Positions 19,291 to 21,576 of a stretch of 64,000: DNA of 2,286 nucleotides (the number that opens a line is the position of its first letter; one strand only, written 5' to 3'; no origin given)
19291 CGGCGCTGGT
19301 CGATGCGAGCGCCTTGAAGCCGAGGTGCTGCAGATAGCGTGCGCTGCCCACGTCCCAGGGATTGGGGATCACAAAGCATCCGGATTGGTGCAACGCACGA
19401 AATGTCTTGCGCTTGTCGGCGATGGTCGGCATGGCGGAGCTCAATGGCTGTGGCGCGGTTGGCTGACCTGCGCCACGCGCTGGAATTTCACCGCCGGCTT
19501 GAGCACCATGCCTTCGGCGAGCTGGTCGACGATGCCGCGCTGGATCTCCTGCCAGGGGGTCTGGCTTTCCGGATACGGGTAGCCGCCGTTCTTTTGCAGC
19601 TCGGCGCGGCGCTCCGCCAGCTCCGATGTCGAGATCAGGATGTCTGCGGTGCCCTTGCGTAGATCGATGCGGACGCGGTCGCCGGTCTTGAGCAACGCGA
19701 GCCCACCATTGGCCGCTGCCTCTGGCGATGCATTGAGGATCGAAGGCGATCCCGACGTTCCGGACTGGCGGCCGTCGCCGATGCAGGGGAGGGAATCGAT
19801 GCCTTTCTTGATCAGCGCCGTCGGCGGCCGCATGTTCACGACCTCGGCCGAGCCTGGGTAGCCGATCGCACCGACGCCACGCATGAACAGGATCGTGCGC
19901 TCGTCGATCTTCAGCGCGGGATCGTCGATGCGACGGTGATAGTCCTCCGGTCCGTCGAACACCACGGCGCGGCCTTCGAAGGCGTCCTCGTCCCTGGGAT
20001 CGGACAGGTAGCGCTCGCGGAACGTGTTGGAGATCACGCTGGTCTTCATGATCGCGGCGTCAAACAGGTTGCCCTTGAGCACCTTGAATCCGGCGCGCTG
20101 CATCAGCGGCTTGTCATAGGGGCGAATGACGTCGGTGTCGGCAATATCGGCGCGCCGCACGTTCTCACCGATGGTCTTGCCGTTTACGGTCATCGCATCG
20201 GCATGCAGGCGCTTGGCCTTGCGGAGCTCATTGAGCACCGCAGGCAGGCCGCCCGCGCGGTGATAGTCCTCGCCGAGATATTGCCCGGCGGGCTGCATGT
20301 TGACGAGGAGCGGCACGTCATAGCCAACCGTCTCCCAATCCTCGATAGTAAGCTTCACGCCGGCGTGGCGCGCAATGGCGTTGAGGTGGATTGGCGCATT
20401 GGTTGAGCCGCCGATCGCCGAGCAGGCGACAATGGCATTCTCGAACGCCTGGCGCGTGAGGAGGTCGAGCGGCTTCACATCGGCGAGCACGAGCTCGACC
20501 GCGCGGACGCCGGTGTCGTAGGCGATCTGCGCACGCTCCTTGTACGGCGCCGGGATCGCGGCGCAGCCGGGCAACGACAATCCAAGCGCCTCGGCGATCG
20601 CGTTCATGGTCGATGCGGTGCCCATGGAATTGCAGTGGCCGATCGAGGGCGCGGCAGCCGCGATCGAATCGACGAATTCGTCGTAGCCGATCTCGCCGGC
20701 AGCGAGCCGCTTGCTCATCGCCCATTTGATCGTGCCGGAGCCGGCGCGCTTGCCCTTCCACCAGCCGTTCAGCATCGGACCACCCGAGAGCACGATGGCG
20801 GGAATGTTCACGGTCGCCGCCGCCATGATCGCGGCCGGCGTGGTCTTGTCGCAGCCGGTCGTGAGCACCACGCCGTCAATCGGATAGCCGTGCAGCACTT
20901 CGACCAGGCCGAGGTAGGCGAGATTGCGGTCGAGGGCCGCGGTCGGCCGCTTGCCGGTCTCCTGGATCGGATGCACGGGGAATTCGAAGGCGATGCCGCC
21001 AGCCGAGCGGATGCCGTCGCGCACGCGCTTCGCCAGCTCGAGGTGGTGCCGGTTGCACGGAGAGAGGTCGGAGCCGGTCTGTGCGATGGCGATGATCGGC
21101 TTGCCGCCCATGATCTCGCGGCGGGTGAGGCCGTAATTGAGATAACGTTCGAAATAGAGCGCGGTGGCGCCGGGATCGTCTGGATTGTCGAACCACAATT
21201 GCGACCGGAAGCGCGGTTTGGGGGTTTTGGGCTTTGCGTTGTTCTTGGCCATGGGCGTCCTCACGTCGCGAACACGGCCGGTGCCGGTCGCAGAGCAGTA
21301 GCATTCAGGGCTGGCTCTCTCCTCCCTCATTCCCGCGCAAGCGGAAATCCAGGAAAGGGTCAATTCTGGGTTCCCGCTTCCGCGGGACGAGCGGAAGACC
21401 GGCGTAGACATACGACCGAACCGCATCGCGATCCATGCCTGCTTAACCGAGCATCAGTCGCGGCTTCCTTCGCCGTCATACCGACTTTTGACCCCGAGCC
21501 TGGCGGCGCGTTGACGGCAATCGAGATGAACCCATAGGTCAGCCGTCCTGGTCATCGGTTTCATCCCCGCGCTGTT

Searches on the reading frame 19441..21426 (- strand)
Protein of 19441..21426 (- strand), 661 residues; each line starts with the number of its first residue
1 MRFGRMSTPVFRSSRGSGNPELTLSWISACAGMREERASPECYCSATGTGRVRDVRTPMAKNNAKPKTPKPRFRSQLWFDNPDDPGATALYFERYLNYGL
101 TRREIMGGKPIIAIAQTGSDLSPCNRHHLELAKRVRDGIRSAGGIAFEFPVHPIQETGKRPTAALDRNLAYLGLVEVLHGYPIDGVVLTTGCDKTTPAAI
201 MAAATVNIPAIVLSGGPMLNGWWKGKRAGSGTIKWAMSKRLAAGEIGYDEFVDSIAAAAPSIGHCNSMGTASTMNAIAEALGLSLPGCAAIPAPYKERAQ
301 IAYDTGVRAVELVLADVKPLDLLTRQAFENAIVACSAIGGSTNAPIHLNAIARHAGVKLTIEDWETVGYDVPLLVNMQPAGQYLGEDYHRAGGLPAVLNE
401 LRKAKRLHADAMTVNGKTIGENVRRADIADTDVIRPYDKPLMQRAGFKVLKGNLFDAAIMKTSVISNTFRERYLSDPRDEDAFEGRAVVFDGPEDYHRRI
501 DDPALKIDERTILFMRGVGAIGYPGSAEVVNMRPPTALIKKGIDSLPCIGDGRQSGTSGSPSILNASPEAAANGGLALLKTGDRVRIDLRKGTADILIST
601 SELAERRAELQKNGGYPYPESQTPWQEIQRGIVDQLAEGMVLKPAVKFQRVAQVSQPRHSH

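Call 66: list_cluster_members(proteins=[window:19441-21426:-, window:48962-49693:-, window:53708-55240:+])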
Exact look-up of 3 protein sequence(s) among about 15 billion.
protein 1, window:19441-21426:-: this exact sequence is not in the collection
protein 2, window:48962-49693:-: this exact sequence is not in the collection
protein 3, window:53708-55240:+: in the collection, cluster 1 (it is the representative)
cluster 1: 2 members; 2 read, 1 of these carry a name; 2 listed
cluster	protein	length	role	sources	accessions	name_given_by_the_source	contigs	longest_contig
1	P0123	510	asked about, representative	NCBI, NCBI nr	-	-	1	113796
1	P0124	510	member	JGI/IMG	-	hypothetical protein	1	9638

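Call 67: find_encoding_contigs(protein=P0124, flank=10000)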
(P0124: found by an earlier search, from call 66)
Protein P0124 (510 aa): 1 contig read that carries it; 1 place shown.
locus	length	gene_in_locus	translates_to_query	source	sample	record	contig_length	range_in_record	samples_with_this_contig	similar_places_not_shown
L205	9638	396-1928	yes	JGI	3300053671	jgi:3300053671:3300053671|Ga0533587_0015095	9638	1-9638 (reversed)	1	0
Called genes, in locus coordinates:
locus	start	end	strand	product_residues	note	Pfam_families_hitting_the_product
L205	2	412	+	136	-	?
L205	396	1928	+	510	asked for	-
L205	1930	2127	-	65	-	-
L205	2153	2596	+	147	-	-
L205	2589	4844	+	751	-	PF16510:P22_portal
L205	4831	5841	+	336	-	-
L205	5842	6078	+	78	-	-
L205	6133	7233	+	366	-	PF13252:Phage_capsid_3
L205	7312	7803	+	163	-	-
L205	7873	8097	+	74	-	-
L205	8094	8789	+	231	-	PF24175:SU10_adaptor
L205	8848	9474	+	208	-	PF24175:SU10_adaptor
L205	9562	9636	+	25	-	?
